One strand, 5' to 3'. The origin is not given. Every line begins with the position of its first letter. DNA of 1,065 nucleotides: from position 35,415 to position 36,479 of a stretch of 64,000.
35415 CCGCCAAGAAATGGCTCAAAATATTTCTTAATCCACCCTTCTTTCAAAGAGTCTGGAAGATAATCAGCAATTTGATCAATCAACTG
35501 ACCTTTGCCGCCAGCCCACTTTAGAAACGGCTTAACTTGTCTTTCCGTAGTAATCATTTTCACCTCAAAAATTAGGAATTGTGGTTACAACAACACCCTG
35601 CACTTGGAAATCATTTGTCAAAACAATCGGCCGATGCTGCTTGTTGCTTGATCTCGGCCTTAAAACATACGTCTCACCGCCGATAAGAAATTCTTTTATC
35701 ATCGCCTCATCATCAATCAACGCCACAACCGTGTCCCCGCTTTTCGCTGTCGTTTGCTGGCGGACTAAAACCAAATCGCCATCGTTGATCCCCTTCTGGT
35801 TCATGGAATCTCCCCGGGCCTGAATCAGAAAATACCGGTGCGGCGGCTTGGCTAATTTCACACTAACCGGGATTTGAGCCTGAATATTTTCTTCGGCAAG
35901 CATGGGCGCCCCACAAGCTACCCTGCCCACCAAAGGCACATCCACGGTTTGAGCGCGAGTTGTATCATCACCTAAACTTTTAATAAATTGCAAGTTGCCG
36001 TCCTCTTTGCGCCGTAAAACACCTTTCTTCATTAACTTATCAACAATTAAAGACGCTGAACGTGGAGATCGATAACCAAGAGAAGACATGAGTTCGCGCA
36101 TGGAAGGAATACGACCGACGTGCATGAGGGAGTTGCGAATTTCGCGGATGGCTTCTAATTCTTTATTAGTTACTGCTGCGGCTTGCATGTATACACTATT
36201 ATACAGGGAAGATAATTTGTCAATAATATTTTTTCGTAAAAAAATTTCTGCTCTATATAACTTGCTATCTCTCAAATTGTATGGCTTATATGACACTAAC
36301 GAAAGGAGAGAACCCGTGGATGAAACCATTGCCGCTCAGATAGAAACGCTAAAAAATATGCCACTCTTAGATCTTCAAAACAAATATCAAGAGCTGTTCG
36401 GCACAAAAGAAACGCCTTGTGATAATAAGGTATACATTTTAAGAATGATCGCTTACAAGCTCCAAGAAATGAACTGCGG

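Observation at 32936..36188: LexA/S24-type autocleavable repressor is the first cistron of an MboI/DpnII-type M-R-M restriction-modification operon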

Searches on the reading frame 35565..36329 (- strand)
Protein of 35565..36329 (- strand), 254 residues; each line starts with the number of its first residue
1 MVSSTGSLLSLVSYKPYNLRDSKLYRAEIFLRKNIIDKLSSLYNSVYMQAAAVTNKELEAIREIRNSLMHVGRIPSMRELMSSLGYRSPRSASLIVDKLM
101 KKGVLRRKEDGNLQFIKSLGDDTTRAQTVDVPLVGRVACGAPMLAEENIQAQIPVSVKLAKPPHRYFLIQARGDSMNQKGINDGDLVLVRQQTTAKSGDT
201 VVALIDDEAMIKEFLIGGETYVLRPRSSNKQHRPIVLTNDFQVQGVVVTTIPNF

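Call 3: search_protein_families(library=pfam, proteins=[window:35565-36329:-], max_evalue=0.01)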
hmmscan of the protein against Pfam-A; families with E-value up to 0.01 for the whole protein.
window:35565-36329:- (254 aa): 2 families
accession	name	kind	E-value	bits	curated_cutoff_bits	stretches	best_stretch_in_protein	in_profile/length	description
PF00717.28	Peptidase_S24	-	2.7e-27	95.2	23.3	1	132-248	1-116/116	Peptidase S24-like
PF01726.22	LexA_DNA_bind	-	9.3e-08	32.2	23.7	1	53-109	4-60/65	LexA DNA binding domain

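Call 8: find_encoding_contigs(protein=window:35565-36188:-, flank=10000, max_places=10)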
Protein window:35565-36188:- (207 aa): no gene with exactly this product is on record in the collection.

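Call 9: search_protein_families(library=padloc, proteins=[window:35565-36188:-], max_evalue=0.001)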
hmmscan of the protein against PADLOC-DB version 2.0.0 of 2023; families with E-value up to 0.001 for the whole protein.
window:35565-36188:- (207 aa): 0 families

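Call 12: find_homologous_proteins(query=window:35568-36188:-, max_evalue=1e-10)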
Query window:35568-36188:- (207 aa): 4302 proteins with E <= 1e-10 among 4756 candidates; the best 120 are listed.
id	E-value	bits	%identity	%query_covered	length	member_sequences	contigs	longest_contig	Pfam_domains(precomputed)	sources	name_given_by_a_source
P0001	4.6e-128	443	100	100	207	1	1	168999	PF00717.29,PF01726.23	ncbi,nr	ncbi:MAG: repressor LexA [Candidatus Omnitrophica bacterium]|nr:repressor LexA [Candidatus Omnitroph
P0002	1.5e-112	392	88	100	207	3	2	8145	PF00717.29,PF01726.23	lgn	-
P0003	3.8e-111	388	86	100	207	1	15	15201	PF00717.29,PF01726.23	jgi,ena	-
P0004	8.8e-111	386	87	99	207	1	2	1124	PF00717.29,PF01726.23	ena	-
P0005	1.2e-110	386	85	100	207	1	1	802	PF00717.29,PF01726.23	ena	-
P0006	2.8e-110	385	86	100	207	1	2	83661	PF00717.29,PF01726.23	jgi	jgi:repressor LexA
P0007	3.9e-110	384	86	100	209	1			PF00717.29,PF01726.23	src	-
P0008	4.9e-110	384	83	100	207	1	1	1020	PF00717.29,PF01726.23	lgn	-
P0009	1.5e-109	382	86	99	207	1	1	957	PF00717.29,PF01726.23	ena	-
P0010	2.0e-109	382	85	100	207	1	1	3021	PF00717.29,PF01726.23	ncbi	-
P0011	2.7e-109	382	85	100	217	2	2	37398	PF00717.29,PF01726.23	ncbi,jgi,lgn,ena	-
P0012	5.1e-109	381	85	100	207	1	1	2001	PF00717.29,PF01726.23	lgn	-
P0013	9.0e-109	380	85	100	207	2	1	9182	PF00717.29,PF01726.23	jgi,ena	-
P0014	9.5e-109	380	85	100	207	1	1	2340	PF00717.29,PF01726.23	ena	-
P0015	1.5e-108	379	84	100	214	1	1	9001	PF00717.29,PF01726.23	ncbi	-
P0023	1.9e-107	376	84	99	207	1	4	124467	PF00717.29,PF01726.23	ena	-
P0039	2.3e-105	369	80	99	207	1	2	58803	PF00717.29,PF01726.23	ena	-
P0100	2.1e-101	356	79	100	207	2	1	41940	PF00717.29,PF01726.23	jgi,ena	-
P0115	4.5e-100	352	79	100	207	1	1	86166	PF00717.29,PF01726.23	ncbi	-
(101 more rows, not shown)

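Call 14: find_encoding_contigs(protein=P0001, flank=10000, max_places=4)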
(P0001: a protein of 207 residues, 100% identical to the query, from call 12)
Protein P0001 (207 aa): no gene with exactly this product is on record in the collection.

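Call 15: find_encoding_contigs(protein=P0006, flank=10000, max_places=4)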
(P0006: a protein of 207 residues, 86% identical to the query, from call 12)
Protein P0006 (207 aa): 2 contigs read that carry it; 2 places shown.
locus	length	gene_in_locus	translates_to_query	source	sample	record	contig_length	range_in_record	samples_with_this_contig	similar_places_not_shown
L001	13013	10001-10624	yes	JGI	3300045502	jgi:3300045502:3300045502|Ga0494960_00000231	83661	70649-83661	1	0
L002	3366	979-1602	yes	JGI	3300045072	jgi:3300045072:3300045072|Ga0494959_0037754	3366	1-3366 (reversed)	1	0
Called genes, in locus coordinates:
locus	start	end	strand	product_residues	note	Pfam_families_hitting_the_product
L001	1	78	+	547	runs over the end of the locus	PF01293:PEPCK_ATP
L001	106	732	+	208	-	PF13462:Thioredoxin_4, PF01323:DSBA (weak)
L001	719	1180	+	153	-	PF07291:MauE, PF07681:DoxX (weak)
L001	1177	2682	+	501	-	PF01875:Memo, PF01871:AMMECR1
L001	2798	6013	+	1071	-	PF07719:TPR_2 (faint)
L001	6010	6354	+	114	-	-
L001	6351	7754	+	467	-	PF03663:Glyco_hydro_76 (faint), PF07470:Glyco_hydro_88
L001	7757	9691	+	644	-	PF05170:AsmA, PF05359:DUF748, PF13116:YhdP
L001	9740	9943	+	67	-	-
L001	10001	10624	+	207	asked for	PF01726:LexA_DNA_bind (weak), PF00717:Peptidase_S24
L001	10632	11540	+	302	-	PF02086:MethyltransfD12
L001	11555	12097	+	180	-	-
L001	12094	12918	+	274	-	PF01555:N6_N4_Mtase, PF01170:UPF0020, PF08241:Methyltransf_11 (faint), PF13649:Methyltransf_25 (faint), PF13847:Methyltransf_31 (weak), PF01555:N6_N4_Mtase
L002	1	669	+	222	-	?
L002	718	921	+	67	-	-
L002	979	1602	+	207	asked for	PF01726:LexA_DNA_bind (weak), PF00717:Peptidase_S24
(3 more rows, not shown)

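Call 16: find_encoding_contigs(protein=P0023, flank=10000, max_places=4)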
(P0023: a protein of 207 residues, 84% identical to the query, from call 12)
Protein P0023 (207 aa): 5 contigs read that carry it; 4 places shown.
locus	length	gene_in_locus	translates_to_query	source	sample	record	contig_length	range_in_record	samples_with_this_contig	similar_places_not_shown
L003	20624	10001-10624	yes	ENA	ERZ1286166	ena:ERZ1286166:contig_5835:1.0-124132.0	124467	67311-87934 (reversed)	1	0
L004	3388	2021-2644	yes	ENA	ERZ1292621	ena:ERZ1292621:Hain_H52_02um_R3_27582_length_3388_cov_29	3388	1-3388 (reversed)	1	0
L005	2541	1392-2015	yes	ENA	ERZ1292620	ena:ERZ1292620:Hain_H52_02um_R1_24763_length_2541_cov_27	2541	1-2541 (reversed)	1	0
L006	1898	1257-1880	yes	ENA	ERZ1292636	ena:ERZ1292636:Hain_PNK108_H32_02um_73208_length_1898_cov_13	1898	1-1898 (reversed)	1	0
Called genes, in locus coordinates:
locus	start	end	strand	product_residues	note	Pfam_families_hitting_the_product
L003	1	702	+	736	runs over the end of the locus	PF13401:AAA_22 (faint), PF04851:ResIII (faint), PF13245:AAA_19 (weak), PF20720:nSTAND3 (faint), PF09848:SLFN-g3_helicase, PF00717:Peptidase_S24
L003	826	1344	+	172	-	-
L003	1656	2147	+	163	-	PF03462:PCRF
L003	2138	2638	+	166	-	PF00472:RF-1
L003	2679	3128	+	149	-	-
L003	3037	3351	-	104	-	-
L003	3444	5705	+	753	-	PF07517:SecA_DEAD, PF01043:SecA_PP_bind, PF21090:P-loop_SecA, PF07516:SecA_SW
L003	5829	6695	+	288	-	-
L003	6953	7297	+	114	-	-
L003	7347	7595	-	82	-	-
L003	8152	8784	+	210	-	PF20154:LNT_N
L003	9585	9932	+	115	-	PF12643:MazG-like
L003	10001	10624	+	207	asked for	PF01726:LexA_DNA_bind, PF00717:Peptidase_S24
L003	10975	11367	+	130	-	-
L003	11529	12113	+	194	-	PF00072:Response_reg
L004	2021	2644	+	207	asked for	PF01726:LexA_DNA_bind, PF00717:Peptidase_S24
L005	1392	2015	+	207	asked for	PF01726:LexA_DNA_bind, PF00717:Peptidase_S24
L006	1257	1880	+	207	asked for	PF01726:LexA_DNA_bind, PF00717:Peptidase_S24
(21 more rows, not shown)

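Call 19: find_related_loci(query=A1, collection=genome_contigs, flank=8000)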
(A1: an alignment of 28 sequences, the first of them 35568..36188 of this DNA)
Query A1 (207 aa) in genome_contigs; peptide patterns used: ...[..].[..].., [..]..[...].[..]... (x = any residue, [..] = any of these).
303 stretches matched a pattern; 242 encode a relative of the query (tblastn E <= 1e-3); the best 80 are kept; 80 distinct loci.
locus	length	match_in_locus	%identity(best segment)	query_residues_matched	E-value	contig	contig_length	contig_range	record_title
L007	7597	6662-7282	88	1-207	5e-123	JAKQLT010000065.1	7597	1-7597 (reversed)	MAG: Candidatus Omnitrophota bacterium isolate USDV_maxbin.202 k141_1751894, whole genome shotgun sequence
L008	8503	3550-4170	85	1-207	6e-120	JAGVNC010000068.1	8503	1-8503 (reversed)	MAG: Candidatus Omnitrophota bacterium isolate DeMMO3_17 c_000000014593, whole genome shotgun sequence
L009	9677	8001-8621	82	1-207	2e-118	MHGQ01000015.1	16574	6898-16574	MAG: Omnitrophica WOR_2 bacterium RIFCSPHIGHO2_02_FULL_50_17 rifcsphigho2_02_scaffold_15224, whole genome shotgun sequen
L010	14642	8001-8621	83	1-207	2e-117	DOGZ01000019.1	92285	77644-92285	MAG TPA_asm: Candidatus Omnitrophota bacterium isolate UBA10174 contig_10196, whole genome shotgun sequence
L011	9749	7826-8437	85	4-207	9e-115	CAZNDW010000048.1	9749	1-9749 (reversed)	MAG TPA_asm: uncultured Planctomycetales bacterium isolate binchicken_co21_435 genome assembly, contig: NODE_6061_length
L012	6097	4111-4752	81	1-207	3e-114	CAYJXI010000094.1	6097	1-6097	MAG TPA_asm: uncultured Planctomycetales bacterium isolate ERP125453_co1_481 genome assembly, contig: NODE_16975_length_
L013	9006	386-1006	81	1-207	4e-113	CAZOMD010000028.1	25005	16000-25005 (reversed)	MAG TPA_asm: uncultured Planctomycetia bacterium isolate binchicken_co232_106 genome assembly, contig: NODE_3634_length_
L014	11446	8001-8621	80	1-207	1e-112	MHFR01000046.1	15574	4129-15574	MAG: Omnitrophica bacterium RIFCSPLOWO2_12_FULL_44_17 rifcsplowo2_12_scaffold_4740, whole genome shotgun sequence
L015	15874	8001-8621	80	1-207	1e-112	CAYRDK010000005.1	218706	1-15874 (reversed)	MAG TPA_asm: uncultured Planctomycetia bacterium isolate binchicken_co266_257 genome assembly, contig: NODE_113_length_2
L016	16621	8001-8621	79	1-207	4e-112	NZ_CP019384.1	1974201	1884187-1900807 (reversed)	Candidatus Velamenicoccus archaeovorus strain LiM chromosome, complete genome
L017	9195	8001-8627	79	6-207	3e-111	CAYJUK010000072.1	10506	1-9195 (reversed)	MAG TPA_asm: uncultured Planctomycetales bacterium isolate ERP125453_co1_189 genome assembly, contig: NODE_7364_length_1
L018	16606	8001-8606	81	6-207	3e-111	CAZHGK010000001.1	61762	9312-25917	MAG TPA_asm: uncultured Planctomycetales bacterium isolate SRP278252_co2_12 genome assembly, contig: NODE_771_length_617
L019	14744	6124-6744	79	1-207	3e-111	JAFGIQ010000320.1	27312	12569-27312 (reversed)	MAG: candidate division FCPU426 bacterium isolate Zod_Metabat.219 k87_14473387, whole genome shotgun sequence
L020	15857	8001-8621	79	1-207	2e-110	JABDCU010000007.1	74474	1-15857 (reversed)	MAG: Candidatus Omnitrophota bacterium isolate BWMinControl_Nextera19_MAG3 3300020833.a:Ga0206995_1007, whole genome sho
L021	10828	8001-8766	78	1-207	3e-109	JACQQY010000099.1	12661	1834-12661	MAG: Candidatus Omnitrophota bacterium isolate NC_groundwater_1345_Ag_S-0.2um_53_61 S_p2_S4_coassembly_k141_3153837, who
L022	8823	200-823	73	1-207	2e-103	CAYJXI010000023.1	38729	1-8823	MAG TPA_asm: uncultured Planctomycetales bacterium isolate ERP125453_co1_481 genome assembly, contig: NODE_810_length_38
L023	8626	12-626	69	1-204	2e-99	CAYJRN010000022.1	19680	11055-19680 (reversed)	MAG TPA_asm: uncultured Planctomycetales bacterium isolate ERP125453_co1_226 genome assembly, contig: NODE_2715_length_1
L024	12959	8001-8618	68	1-206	5e-98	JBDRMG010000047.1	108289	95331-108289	MAG: Candidatus Omnitrophota bacterium isolate MEGAHIT-group-1.82 k141_8418315, whole genome shotgun sequence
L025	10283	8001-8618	70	1-205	2e-97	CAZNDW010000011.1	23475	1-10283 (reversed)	MAG TPA_asm: uncultured Planctomycetales bacterium isolate binchicken_co21_435 genome assembly, contig: NODE_1031_length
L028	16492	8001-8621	85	1-207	8e-119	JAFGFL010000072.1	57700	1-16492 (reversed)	MAG: Candidatus Omnitrophota bacterium isolate Zod_Metabat.1316 k87_11662438, whole genome shotgun sequence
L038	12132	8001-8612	58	5-207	5e-79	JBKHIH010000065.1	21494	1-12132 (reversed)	MAG: Thiohalospira sp. isolate D1M13_4 NODE_607_length_21494_cov_6.907225, whole genome shotgun sequence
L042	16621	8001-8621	84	1-207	4e-116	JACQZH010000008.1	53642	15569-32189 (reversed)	MAG: Candidatus Omnitrophota bacterium isolate NC_groundwater_1562_Pr4_S-0.65um_39_9 SR1-18-Sp65_coassembly_scaffold_946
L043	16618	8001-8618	53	1-207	4e-75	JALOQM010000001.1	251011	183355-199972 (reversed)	MAG: Candidatus Paceibacterota bacterium isolate Prado155 scaffold_5, whole genome shotgun sequence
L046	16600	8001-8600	53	6-205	1e-73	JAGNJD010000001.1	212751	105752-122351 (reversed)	MAG: Candidatus Goldiibacteriota bacterium isolate Gw_SlDig_bin_230 Gw_SlDig_35_length_212751_cov_7.965107, whole genome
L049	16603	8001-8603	57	6-204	8e-73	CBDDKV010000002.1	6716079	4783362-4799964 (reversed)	MAG: Bacteroidales bacterium isolate 9480fe01-225e-458e-b31c-9252802a2ee0 genome assembly, contig: contig_2, whole genom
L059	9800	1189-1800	50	1-205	8e-67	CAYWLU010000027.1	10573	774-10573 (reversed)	MAG TPA_asm: uncultured Candidatus Peribacteria bacterium isolate SRP191223_co1_4 genome assembly, contig: NODE_7344_len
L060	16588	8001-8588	51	9-205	2e-66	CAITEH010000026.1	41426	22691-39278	MAG: Candidatus Firestonebacteria bacterium isolate AM-2014_bin-3360 genome assembly, contig: bin-3360:26/86, whole geno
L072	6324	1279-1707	64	62-204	2e-58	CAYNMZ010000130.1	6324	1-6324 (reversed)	MAG TPA_asm: uncultured Spirochaetia bacterium isolate binchicken_co265_361 genome assembly, contig: NODE_16563_length_6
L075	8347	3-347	72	91-205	3e-54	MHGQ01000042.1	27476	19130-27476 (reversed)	MAG: Omnitrophica WOR_2 bacterium RIFCSPHIGHO2_02_FULL_50_17 rifcsphigho2_02_scaffold_2900, whole genome shotgun sequenc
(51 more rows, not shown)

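Call 33: search_protein_families(library=pfam, proteins=[L013:1042-2034:+, L013:2048-2854:+, L013:2879-3652:+, L013:3778-4716:+, L016:8655-9851:+, L016:9836-10687:+, L016:10770-11687:+, L028:8697-10433:+, L028:10427-11227:+, L028:11232-12191:+], max_evalue=0.001)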
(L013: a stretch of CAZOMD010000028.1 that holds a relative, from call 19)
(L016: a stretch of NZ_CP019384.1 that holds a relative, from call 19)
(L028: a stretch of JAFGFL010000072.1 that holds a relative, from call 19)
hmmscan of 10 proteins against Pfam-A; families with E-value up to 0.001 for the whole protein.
L013:1042-2034:+ (330 aa): 1 family
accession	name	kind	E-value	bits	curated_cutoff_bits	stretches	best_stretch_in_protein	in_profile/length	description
PF01555.25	N6_N4_Mtase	-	2.5e-26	93.4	26.7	2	73-147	142-219/221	DNA methylase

L013:2048-2854:+ (268 aa): 1 family
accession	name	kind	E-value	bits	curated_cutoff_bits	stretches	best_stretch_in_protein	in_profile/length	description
PF15515.12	MvaI_BcnI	-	7.7e-62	209.7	25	1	10-261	1-227/227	MvaI/BcnI restriction endonuclease family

L013:2879-3652:+ (257 aa): 4 families
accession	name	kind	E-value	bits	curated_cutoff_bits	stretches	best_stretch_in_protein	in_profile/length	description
PF01555.25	N6_N4_Mtase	-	1.8e-42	146.3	26.7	1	32-239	1-220/221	DNA methylase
PF13649.12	Methyltransf_25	-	0.00026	22.1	27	0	204-243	1-42/97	Methyltransferase domain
PF08241.18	Methyltransf_11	-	0.00035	21.6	21.2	0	209-243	5-39/95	Methyltransferase domain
PF02086.21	MethyltransfD12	-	0.00075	19.7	22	0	190-243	10-63/253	D12 class N6 adenine-specific DNA methyltransferase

L013:3778-4716:+ (312 aa): 1 family
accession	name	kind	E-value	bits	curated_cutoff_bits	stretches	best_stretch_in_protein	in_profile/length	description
PF01764.32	Lipase_3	-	1.3e-25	90.3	22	1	81-207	1-137/140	Lipase (class 3)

L016:8655-9851:+ (398 aa): 2 families
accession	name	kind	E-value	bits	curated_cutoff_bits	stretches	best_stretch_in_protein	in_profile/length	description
PF01555.25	N6_N4_Mtase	-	1.3e-13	51.8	26.7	1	27-107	133-213/221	DNA methylase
PF01170.24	UPF0020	-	3.1e-06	27.4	22.3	1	79-103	32-57/197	RMKL-like, methyltransferase domain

L016:9836-10687:+ (283 aa): 1 family
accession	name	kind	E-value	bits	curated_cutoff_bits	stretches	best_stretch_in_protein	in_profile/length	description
PF09520.16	RE_TdeIII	-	8.1e-73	245.4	27.2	1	12-257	1-242/242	Type II restriction endonuclease, TdeIII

L016:10770-11687:+ (305 aa): 1 family
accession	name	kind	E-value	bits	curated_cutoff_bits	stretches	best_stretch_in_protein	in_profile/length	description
PF01764.32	Lipase_3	-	1.3e-27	96.8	22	1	81-207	1-137/140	Lipase (class 3)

L028:8697-10433:+ (578 aa): 5 families
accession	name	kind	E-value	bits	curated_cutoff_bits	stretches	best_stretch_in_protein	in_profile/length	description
PF07669.17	Eco57I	-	1.4e-30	107.1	25.3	1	131-287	2-167/171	Eco57I restriction-modification methylase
PF02384.22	N6_Mtase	-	2.2e-25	90.1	20.4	1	60-327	5-253/311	N-6 DNA Methylase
PF12950.13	TaqI_C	-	6.3e-13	49.5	26.5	1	394-511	2-118/118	TaqI-like C-terminal specificity domain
PF20473.4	MmeI_Mtase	-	2.8e-06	27.1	27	1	100-215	21-152/259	MmeI, DNA-methyltransferase domain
PF01170.24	UPF0020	-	8.9e-05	22.7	22.3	1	94-228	24-149/197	RMKL-like, methyltransferase domain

L028:10427-11227:+ (266 aa): 4 families
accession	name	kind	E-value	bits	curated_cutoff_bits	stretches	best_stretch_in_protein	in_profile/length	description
PF01555.25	N6_N4_Mtase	-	2.7e-41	142.4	26.7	2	17-97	136-220/221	DNA methylase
PF13649.12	Methyltransf_25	-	0.00012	23.1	27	1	62-136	1-70/97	Methyltransferase domain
PF08241.18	Methyltransf_11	-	0.00023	22.2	21.2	0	68-136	6-66/95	Methyltransferase domain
PF13847.12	Methyltransf_31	-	0.00034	20.8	27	1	58-211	3-114/145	Methyltransferase domain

L028:11232-12191:+ (319 aa): 0 families

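Call 34: search_protein_families(library=pfam, proteins=[L020:8685-9542:+, L020:9563-9988:+, L025:8725-9576:+, L025:9593-10165:+, L012:4790-5842:+, L022:979-2376:+, L023:635-1351:+, L023:1353-2642:+, L075:353-1213:+, L075:1158-1976:+], max_evalue=0.001)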
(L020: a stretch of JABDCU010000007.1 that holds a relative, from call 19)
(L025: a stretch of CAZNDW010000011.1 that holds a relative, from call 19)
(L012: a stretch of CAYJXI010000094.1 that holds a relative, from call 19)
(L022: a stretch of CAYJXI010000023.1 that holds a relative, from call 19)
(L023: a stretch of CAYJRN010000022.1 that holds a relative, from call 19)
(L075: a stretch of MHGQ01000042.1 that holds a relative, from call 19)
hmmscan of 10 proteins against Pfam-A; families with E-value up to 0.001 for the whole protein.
L020:8685-9542:+ (285 aa): 1 family
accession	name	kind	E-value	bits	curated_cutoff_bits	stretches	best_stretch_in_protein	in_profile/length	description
PF02498.22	Bro-N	-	2.6e-12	47.6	25.6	1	25-118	2-92/96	BRO family, N-terminal domain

L020:9563-9988:+ (141 aa): 1 family
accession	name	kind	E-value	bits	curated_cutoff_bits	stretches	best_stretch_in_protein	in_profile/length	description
PF00436.31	SSB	-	1.1e-30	106.1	26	1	3-104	1-104/104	Single-strand binding protein family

L025:8725-9576:+ (283 aa): 2 families
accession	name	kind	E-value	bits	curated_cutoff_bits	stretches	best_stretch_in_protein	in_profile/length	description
PF01555.25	N6_N4_Mtase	-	1.2e-44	153.4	26.7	1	53-270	1-221/221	DNA methylase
PF01170.24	UPF0020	-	6.1e-06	26.5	22.3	0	230-274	28-71/197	RMKL-like, methyltransferase domain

L025:9593-10165:+ (190 aa): 1 family
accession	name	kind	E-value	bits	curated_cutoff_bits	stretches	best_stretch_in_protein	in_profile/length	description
PF01844.29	HNH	-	5.1e-06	27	21.4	1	95-132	1-38/47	HNH endonuclease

L012:4790-5842:+ (350 aa): 1 family
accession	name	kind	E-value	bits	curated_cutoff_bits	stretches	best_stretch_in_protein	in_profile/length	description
PF01555.25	N6_N4_Mtase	-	5e-43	148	26.7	1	105-344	1-220/221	DNA methylase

L022:979-2376:+ (465 aa): 2 families
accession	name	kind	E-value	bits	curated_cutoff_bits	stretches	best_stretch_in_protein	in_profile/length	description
PF01555.25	N6_N4_Mtase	-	2.3e-22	80.5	26.7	1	74-136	152-213/221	DNA methylase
PF01170.24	UPF0020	-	8.3e-07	29.3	22.3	1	103-239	27-101/197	RMKL-like, methyltransferase domain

L023:635-1351:+ (238 aa): 2 families
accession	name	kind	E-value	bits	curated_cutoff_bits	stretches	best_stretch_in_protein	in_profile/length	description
PF04002.20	RadC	-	6.6e-41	139.5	22.1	1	116-235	2-121/121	RadC-like JAB domain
PF20582.4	UPF0758_N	-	3.2e-27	94.9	27.1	1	14-91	1-77/77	UPF0758 N-terminal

L023:1353-2642:+ (429 aa): 1 family
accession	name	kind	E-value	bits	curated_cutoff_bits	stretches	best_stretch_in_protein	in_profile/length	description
PF00145.23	DNA_methylase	-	1.7e-51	176.1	22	1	61-417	19-323/324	C-5 cytosine-specific DNA methylase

L075:353-1213:+ (286 aa): 3 families
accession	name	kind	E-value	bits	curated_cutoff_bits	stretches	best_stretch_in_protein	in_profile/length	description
PF01555.25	N6_N4_Mtase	-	9.5e-44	150.4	26.7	1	51-267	1-221/221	DNA methylase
PF03602.21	Cons_hypoth95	-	6.1e-06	26.5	24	0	222-270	36-85/182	Conserved hypothetical protein 95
PF01170.24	UPF0020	-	0.00025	21.2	22.3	0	222-254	23-55/197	RMKL-like, methyltransferase domain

L075:1158-1976:+ (272 aa): 1 family
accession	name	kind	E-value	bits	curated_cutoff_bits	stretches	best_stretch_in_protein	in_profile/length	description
PF09233.17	Endonuc-EcoRV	-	1.4e-109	365.6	25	1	33-269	2-244/244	Restriction endonuclease EcoRV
